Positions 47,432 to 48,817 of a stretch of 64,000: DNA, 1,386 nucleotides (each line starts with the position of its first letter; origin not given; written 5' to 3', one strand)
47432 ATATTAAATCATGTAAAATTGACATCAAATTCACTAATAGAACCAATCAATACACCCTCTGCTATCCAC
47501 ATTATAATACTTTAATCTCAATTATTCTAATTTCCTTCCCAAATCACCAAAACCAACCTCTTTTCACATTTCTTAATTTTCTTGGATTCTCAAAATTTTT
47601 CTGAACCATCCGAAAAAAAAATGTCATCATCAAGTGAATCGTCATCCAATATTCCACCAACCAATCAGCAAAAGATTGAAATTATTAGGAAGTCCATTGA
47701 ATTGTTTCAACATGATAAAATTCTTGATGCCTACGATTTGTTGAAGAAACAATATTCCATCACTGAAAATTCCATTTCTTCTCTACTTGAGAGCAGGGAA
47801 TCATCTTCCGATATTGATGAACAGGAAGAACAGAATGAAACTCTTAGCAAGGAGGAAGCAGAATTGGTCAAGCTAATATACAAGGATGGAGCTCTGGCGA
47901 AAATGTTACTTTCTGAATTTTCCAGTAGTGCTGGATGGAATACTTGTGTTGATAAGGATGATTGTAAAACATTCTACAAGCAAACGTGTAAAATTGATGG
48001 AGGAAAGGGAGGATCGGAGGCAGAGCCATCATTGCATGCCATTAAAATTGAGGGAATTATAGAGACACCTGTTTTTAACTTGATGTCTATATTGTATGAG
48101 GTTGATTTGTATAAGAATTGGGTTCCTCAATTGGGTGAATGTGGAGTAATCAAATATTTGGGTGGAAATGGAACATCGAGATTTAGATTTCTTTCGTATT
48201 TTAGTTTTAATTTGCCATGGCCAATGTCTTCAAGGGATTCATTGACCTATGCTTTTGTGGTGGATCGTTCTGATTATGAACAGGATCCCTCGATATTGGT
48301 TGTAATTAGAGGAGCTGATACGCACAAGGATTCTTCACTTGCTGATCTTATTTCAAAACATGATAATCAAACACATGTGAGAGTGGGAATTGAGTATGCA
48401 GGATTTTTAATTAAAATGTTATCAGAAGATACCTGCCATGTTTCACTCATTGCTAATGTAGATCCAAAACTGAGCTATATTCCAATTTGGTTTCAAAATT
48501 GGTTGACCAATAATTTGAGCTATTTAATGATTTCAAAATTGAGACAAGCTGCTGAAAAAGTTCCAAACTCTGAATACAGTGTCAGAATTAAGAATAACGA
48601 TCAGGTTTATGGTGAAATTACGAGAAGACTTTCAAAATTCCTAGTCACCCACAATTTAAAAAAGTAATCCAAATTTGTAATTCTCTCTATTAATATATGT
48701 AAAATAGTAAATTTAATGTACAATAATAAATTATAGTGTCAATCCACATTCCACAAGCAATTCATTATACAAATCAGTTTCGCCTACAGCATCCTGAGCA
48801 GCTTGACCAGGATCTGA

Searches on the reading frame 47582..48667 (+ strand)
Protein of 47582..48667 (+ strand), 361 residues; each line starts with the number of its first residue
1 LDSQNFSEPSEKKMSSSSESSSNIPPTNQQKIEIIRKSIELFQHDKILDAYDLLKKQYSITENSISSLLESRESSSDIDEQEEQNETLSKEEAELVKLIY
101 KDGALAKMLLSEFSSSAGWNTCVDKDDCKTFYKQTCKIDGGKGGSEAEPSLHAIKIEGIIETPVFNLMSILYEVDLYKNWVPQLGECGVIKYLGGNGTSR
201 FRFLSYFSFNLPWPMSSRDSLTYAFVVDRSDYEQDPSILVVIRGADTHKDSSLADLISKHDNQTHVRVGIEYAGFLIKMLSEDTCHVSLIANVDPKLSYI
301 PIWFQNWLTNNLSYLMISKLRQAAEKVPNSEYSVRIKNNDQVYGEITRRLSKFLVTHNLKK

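Call 7: search_protein_families(library=pfam, proteins=[window:47582-48667:+], max_evalue=0.001)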
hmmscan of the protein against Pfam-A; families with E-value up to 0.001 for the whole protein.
window:47582-48667:+ (361 aa): 1 family
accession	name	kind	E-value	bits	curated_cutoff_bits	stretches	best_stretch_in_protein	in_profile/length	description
PF01852.25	START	-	8.1e-08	32.3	22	1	114-325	16-202/207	START domain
